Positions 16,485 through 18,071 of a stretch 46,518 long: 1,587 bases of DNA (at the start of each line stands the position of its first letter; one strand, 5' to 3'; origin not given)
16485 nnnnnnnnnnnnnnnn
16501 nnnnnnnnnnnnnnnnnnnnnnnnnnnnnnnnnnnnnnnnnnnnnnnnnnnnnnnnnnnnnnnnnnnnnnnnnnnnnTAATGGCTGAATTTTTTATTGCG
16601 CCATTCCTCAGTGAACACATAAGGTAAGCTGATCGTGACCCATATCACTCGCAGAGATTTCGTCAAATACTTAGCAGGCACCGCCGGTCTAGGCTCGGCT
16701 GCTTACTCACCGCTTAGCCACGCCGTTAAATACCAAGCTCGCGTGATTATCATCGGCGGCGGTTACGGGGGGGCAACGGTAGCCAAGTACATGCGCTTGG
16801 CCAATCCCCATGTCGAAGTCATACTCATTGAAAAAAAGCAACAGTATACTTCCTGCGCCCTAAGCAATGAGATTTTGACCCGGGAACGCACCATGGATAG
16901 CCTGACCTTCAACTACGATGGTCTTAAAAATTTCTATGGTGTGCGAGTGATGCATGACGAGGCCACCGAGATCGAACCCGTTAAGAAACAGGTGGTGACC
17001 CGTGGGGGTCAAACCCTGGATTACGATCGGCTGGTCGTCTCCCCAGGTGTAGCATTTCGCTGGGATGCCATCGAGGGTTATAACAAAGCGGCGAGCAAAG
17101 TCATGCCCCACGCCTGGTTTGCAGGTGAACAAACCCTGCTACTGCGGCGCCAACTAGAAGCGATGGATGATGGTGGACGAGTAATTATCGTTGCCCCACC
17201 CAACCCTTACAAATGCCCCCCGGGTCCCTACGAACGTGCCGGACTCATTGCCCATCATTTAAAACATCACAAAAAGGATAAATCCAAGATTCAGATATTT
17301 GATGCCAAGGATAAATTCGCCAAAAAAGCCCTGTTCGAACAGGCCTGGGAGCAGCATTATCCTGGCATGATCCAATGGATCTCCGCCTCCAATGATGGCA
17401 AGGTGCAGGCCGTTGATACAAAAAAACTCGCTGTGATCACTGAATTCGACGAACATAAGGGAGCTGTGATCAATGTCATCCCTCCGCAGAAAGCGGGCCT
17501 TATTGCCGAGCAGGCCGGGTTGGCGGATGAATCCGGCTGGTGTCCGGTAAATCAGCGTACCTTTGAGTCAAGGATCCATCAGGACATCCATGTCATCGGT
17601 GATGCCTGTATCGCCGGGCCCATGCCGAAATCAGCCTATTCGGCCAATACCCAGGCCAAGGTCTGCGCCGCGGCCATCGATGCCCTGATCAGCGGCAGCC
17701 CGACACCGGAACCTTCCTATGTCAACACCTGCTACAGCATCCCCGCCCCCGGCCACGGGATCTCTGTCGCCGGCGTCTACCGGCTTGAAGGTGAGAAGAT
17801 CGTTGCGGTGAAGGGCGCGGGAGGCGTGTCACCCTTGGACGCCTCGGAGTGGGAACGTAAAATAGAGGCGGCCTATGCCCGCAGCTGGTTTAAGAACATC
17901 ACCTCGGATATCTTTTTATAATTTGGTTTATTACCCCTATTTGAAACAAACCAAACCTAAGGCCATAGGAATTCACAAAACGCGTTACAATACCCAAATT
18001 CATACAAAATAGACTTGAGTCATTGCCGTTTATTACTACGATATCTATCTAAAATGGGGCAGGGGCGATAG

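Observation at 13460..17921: fccAB embedded in one operon with a tetrahaem cytochrome / NrfC / NrfD quinone module: candidate membrane-wired sulfide dehydrogenase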

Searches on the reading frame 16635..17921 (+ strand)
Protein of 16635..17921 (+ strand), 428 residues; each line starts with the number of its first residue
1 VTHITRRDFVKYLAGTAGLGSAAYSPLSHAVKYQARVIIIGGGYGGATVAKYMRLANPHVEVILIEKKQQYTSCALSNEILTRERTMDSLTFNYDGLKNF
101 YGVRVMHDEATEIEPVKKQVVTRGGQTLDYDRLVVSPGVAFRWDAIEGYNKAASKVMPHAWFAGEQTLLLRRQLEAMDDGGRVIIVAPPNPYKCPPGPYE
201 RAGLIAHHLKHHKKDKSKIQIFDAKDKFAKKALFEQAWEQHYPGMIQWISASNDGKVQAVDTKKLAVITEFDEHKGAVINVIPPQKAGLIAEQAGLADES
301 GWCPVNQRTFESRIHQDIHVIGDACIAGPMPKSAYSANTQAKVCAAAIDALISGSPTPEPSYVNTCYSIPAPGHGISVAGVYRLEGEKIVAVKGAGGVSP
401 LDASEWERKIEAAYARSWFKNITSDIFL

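Call 3: search_protein_families(library=pfam, proteins=[window:16635-17921:+], max_evalue=0.01)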
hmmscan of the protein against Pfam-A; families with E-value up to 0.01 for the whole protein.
window:16635-17921:+ (428 aa): 6 families
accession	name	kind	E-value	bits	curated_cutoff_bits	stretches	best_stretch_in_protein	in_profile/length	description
PF21706.3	FCSD_central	-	5.7e-49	165.5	27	1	167-283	1-116/116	Sulfide dehydrogenase [flavocytochrome c] flavoprotein chain, central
PF09242.17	FCSD-flav_bind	-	5.2e-28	97.7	26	1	358-427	1-71/71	Flavocytochrome c sulphide dehydrogenase, flavin-binding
PF07992.20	Pyr_redox_2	-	7.6e-13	49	26.1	1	36-151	2-121/291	Pyridine nucleotide-disulphide oxidoreductase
PF13450.12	NAD_binding_8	-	9.5e-05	23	21.9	1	39-83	1-41/68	NAD(P)-binding Rossmann-like domain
PF13454.12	NAD_binding_9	-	0.00032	21.1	21.8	0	99-138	112-153/155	FAD-NAD(P)-binding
PF01266.30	DAO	-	0.00085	19.4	27.9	0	36-69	1-32/353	FAD dependent oxidoreductase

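Call 4: search_protein_families(library=ncbifam, proteins=[window:16635-17921:+], max_evalue=0.01)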
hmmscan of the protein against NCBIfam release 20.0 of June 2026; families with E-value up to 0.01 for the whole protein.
window:16635-17921:+ (428 aa): 20 families
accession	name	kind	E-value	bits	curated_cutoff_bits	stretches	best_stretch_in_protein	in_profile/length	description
NF049943.1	SQR_III_seleno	exception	3.3e-28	98.7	525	1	36-357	2-321/406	type III sulfide quinone reductase, selenoprotein subtype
TIGR03169.1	Nterm_to_SelD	hypoth_equivalog_domain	4e-14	52.7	310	1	37-356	2-315/365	pyridine nucleotide-disulfide oxidoreductase family protein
NF042949.2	3PPDioc_HcaD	equivalog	1.2e-08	34.1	450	1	36-142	3-111/386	3-phenylpropionate/cinnamic acid dioxygenase ferredoxin--NAD(+) reductase subunit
TIGR03385.1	CoA_CoA_reduc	equivalog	1.8e-06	27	578.8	1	36-149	1-123/439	CoA-disulfide reductase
NF003437.0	PRK04965.1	equivalog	1e-05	24.7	392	1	35-141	3-111/378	NADH:flavorubredoxin reductase NorW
NF010037.0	PRK13512.1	equivalog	1.2e-05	24.4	394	1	36-140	3-116/438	CoA-disulfide reductase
TIGR02374.1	nitri_red_nirB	equivalog_domain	4.4e-05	22.1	578.35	1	38-151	2-118/794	nitrite reductase large subunit NirB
NF007286.0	PRK09754.1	equivalog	0.00015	20.7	447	1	36-142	5-113/400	phenylpropionate dioxygenase ferredoxin reductase subunit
NF007031.0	PRK09496.1-2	equivalog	0.00091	18.4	289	1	28-77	227-276/458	Trk system potassium transporter TrkA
TIGR04369.1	fusion_not_SelD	hypoth_equivalog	0.001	17.3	700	1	40-148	2-112/701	oxidoreductase/SelD-related fusion protein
TIGR02023.1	BchP-ChlP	subfamily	0.0017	17.5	343.3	1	36-74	2-39/388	geranylgeranyl diphosphate reductase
TIGR03329.1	Phn_aa_oxid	hypoth_equivalog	0.0025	16.7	632.8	1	32-68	22-58/460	putative aminophosphonate oxidoreductase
NF006131.0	PRK08275.1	equivalog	0.0027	16.1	587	1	33-78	9-54/577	fumarate reductase/succinate dehydrogenase flavoprotein subunit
NF045599.1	bili_reduct_long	exception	0.0028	15.9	750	1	23-135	493-595/641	bilirubin reductase, long form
NF011565.0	PRK14989.1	subfamily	0.004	15.2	883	1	35-150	4-122/847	nitrite reductase large subunit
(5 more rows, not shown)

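Call 19: search_solved_structures(query=window:16635-17921:+, max_evalue=0.00001, show_alignments=1)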
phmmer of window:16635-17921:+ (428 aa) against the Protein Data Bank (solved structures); distinct sequences matched with E-value up to 0.00001: 9.
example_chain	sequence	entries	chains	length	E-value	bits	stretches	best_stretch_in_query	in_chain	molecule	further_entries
5n1t_A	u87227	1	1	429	2.9e-142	478.1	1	1-427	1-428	flavin-binding subunit of sulfide dehydrogenase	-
3vrd_B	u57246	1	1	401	1.9e-134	452.3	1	36-427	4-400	Flavocytochrome c flavin subunit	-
1fcd_A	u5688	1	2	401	3.5e-128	431.7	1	36-427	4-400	FLAVOCYTOCHROME C SULFIDE DEHYDROGENASE (FLAVIN-BINDING SUBUNIT)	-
8dhk_A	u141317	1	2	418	1.7e-10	44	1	36-363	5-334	Sulfide:quinone oxidoreductase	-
6mp5_A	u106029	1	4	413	5.3e-10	42.4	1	36-363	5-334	Sulfide:quinone oxidoreductase, mitochondrial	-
6mo6_A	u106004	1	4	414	5.3e-10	42.4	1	36-363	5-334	Sulfide:quinone oxidoreductase, mitochondrial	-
6oi5_A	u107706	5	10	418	5.5e-10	42.3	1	36-363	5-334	Sulfide:quinone oxidoreductase, mitochondrial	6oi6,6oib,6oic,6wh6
3hyv_A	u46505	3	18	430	2.5e-07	33.6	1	36-211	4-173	Sulfide-quinone reductase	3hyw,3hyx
7xpi_A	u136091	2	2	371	5.2e-06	29.2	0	36-138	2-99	Apoptosis inducing factor mitochondria associated 2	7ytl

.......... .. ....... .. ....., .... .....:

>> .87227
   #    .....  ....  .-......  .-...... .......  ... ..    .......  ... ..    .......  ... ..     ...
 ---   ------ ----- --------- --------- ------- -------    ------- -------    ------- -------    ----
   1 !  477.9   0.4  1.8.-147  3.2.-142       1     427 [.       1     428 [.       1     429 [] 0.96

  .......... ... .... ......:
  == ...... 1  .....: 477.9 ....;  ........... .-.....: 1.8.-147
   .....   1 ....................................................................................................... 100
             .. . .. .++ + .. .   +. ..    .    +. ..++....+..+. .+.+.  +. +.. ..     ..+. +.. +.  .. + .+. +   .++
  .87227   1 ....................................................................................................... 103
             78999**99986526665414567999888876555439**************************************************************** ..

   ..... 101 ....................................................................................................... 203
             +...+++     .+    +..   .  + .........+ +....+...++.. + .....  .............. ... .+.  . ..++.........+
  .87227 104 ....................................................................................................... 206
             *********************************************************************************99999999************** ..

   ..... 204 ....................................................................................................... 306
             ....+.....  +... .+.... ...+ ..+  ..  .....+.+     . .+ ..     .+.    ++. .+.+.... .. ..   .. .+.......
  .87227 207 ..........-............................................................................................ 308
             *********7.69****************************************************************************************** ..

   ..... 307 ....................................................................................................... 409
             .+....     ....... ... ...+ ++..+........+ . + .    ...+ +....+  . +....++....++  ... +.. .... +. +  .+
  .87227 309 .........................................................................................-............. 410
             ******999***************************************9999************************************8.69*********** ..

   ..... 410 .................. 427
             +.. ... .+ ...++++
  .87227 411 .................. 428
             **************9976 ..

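Call 66: find_homologous_proteins(query=window:16635-17921:+, max_evalue=1e-50)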
Query window:16635-17921:+ (428 aa): 7999 proteins with E <= 1e-50 among 8000 candidates; the best 120 are listed.
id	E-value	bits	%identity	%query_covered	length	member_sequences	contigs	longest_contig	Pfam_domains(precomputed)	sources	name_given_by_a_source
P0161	2.4e-276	935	95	100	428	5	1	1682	PF21706.4,PF13450.13,PF07992.21,PF09242.18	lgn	-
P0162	3.9e-239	812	80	100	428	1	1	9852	PF21706.4,PF13450.13,PF07992.21,PF09242.18,PF13454.13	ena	-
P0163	8.8e-239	811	78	100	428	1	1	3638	PF21706.4,PF13450.13,PF07992.21,PF09242.18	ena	-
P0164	7.4e-236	801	78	100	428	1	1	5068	PF01266.31,PF21706.4,PF13450.13,PF07992.21,PF09242.18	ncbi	-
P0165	2.9e-231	786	77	100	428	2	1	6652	PF21706.4,PF13450.13,PF07992.21,PF09242.18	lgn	-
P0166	5.4e-230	782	76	100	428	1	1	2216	PF21706.4,PF13450.13,PF07992.21,PF09242.18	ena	-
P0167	4.7e-227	772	76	100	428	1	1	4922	PF21706.4,PF07992.21,PF09242.18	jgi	jgi:sulfide dehydrogenase [flavocytochrome c] flavoprotein subunit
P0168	3.9e-226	769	76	99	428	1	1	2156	PF01266.31,PF21706.4,PF13450.13,PF07992.21,PF09242.18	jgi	jgi:sulfide dehydrogenase [flavocytochrome c] flavoprotein subunit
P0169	4.4e-218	743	72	100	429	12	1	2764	PF21706.4,PF13450.13,PF07992.21,PF09242.18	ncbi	-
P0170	3.7e-216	736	72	100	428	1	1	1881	PF21706.4,PF13450.13,PF07992.21,PF09242.18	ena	-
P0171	7.8e-216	735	72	100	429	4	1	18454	PF21706.4,PF07992.21,PF09242.18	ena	-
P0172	1.7e-210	718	71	100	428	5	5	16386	PF21706.4,PF07992.21,PF09242.18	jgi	jgi:sulfide dehydrogenase [flavocytochrome c] flavoprotein subunit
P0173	6.8e-209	713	69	100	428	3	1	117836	PF21706.4,PF07992.21,PF09242.18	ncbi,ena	-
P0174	4.6e-208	710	69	100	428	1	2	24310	PF21706.4,PF07992.21,PF09242.18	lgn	-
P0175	1.4e-202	692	70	100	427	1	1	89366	PF21706.4,PF13450.13,PF07992.21,PF09242.18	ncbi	-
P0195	7.2e-191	653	66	100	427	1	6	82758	PF01266.31,PF21706.4,PF13450.13,PF07992.21,PF09242.18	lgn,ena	-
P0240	6.1e-176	604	62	100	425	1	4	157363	PF01266.31,PF21706.4,PF07992.21,PF09242.18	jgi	-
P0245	2.2e-174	599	62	99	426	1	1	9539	PF01266.31,PF21706.4,PF13450.13,PF07992.21,PF09242.18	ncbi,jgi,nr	ncbi:MAG: cytochrome C [Beggiatoa sp. IS2]|nr:MAG: cytochrome C [Beggiatoa sp. IS2]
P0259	5.6e-172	591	62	100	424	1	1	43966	PF21706.4,PF07992.21,PF09242.18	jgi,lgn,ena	-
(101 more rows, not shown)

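Call 67: find_encoding_contigs(protein=P0175, flank=7000, max_places=1)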
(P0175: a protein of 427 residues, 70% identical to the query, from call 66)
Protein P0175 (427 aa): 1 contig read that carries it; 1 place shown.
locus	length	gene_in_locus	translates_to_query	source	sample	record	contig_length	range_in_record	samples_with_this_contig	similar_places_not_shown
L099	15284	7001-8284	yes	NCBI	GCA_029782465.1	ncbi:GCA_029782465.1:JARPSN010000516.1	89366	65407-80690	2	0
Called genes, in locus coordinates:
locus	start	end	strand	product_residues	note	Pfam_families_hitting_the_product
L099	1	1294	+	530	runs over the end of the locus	PF01595:CNNM, PF00571:CBS (weak), PF03471:CorC_HlyC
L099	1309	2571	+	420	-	PF01595:CNNM, PF00571:CBS (weak), PF03471:CorC_HlyC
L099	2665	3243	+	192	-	PF03625:DUF302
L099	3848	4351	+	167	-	-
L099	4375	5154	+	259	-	PF12838:Fer4_7, PF13183:Fer4_8 (weak), PF13187:Fer4_9 (weak), PF13237:Fer4_10, PF13247:Fer4_11, PF00037:Fer4, PF12797:Fer4_2 (weak), PF12837:Fer4_6 (weak), +5 more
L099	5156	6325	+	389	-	PF03916:NrfD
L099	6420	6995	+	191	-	PF13442:Cytochrome_CBB3 (faint), PF00034:Cytochrom_C (weak)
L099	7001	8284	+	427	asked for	PF07992:Pyr_redox_2, PF13450:NAD_binding_8 (faint), PF21706:FCSD_central, PF09242:FCSD-flav_bind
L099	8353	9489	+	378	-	PF00582:Usp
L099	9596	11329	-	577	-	PF12838:Fer4_7 (weak), PF13187:Fer4_9 (weak), PF14697:Fer4_21 (weak), PF12837:Fer4_6 (weak), PF00037:Fer4 (weak), PF12837:Fer4_6 (weak), PF13237:Fer4_10 (weak), PF13187:Fer4_9 (weak), +5 more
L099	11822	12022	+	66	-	-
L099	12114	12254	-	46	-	-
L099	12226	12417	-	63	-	-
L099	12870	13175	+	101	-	PF07238:PilZ (weak)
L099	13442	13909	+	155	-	-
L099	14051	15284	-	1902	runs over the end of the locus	PF00005:ABC_tran (faint), PF00910:RNA_helicase (faint), PF00931:NB-ARC (faint), PF01443:Viral_helicase1 (faint), PF01583:APS_kinase (faint), PF01637:ATPase_2 (faint), PF17755:UvrA_DNA-bind, PF17760:UvrA_inter, +24 more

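Call 68: find_encoding_contigs(protein=P0195, flank=7000, max_places=1)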
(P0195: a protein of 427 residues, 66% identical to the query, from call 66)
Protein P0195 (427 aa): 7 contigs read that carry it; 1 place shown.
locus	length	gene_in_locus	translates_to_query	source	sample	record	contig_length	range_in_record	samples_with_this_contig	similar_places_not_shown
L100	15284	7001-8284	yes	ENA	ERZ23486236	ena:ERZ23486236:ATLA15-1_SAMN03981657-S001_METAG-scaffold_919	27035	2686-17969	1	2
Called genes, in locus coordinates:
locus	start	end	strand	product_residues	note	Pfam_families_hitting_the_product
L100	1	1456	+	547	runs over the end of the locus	PF00890:FAD_binding_2, PF01266:DAO (faint), PF03486:HI0933_like (faint), PF07992:Pyr_redox_2 (faint), PF02910:Succ_DH_flav_C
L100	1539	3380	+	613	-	PF03600:CitMHS, PF16980:CitMHS_2 (faint), PF02080:TrkA_C, PF06808:DctM, PF00939:Na_sulph_symp, PF03600:CitMHS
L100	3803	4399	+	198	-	-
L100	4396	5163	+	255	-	PF12838:Fer4_7, PF13247:Fer4_11, PF13187:Fer4_9 (weak), PF13237:Fer4_10, PF12797:Fer4_2 (weak), PF12837:Fer4_6 (weak), PF13237:Fer4_10 (weak), PF00037:Fer4, +7 more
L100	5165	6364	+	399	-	PF03916:NrfD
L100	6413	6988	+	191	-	PF13442:Cytochrome_CBB3 (faint), PF00034:Cytochrom_C (weak)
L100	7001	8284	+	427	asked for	PF01266:DAO (faint), PF07992:Pyr_redox_2, PF13450:NAD_binding_8 (faint), PF21706:FCSD_central, PF09242:FCSD-flav_bind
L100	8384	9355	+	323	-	PF00582:Usp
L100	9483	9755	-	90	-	PF00708:Acylphosphatase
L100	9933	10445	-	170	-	PF00578:AhpC-TSA, PF08534:Redoxin, PF00085:Thioredoxin (faint), PF13098:Thioredoxin_2 (faint), PF13905:Thioredoxin_8 (weak)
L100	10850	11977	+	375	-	-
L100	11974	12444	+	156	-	PF27125:FimW_C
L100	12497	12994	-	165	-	-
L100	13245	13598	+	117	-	PF03960:ArsC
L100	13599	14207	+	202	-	PF03358:FMN_red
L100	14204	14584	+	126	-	PF09842:DUF2069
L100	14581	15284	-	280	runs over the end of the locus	-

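Call 69: find_encoding_contigs(protein=P0240, flank=7000, max_places=1)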
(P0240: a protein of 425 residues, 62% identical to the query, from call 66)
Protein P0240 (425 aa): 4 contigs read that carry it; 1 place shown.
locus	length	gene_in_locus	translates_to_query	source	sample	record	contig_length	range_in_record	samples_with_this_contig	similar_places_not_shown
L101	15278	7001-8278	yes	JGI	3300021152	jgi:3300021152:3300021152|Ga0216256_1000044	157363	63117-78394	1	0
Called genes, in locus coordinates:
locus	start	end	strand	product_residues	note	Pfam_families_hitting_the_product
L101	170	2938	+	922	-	PF08126:Propeptide_C25, PF01364:Peptidase_C25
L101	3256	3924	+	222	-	PF03264:Cytochrom_NNT, PF22678:Cytochrom_c_NrfB-like (faint), PF09699:Paired_CXXCH_1 (faint), PF14537:Cytochrom_c3_2 (faint), PF03264:Cytochrom_NNT (weak)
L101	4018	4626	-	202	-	PF00034:Cytochrom_C (weak), PF13442:Cytochrome_CBB3 (weak)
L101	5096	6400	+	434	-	PF09699:Paired_CXXCH_1 (faint), PF13447:Multi-haem_cyto, PF14522:Cytochrome_C7 (faint), PF14537:Cytochrom_c3_2 (faint), PF13435:Cytochrome_C554 (weak), PF13447:Multi-haem_cyto (weak)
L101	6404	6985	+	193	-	PF00034:Cytochrom_C (faint), PF13442:Cytochrome_CBB3 (faint)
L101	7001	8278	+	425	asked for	PF01266:DAO (faint), PF07992:Pyr_redox_2, PF21706:FCSD_central, PF09242:FCSD-flav_bind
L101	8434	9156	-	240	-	PF11536:DUF3226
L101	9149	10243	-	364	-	PF02463:SMC_N (faint), PF13175:AAA_15, PF13476:AAA_23, PF13304:AAA_21, PF13175:AAA_15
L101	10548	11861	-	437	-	PF03781:FGE-sulfatase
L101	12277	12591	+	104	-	-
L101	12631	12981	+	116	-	-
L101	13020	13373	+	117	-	PF18765:Polbeta (weak)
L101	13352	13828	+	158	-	-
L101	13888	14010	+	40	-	-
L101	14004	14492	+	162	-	PF07603:Lcl_C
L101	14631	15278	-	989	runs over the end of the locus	-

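Call 70: find_encoding_contigs(protein=P0245, flank=7000, max_places=1)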
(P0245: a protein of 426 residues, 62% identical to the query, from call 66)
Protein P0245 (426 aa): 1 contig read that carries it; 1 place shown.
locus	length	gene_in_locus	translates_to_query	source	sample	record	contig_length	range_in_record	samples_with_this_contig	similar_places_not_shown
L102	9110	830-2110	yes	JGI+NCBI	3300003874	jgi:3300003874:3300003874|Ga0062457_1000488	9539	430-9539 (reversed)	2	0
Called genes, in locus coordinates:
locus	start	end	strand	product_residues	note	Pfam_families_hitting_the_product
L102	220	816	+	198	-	PF00034:Cytochrom_C (faint), PF13442:Cytochrome_CBB3 (faint)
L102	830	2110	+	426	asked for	PF01266:DAO (faint), PF07992:Pyr_redox_2, PF13450:NAD_binding_8 (faint), PF21706:FCSD_central, PF09242:FCSD-flav_bind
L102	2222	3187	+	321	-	PF00582:Usp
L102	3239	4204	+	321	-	PF00582:Usp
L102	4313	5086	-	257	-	-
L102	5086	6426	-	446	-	PF13588:HSDR_N_2, PF00142:Fer4_NifH, PF01656:CbiA, PF02374:ArsA_ATPase (weak), PF06564:CBP_BcsQ (faint), PF09140:MipZ (weak), PF10609:ParA, PF13614:AAA_31, +1 more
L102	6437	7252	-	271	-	PF04445:SAM_MT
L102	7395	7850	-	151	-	PF05433:Rick_17kDa_Anti (faint)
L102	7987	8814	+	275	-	PF03807:F420_oxidored, PF14748:P5CR_dimer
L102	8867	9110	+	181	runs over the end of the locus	PF02325:CCB3_YggT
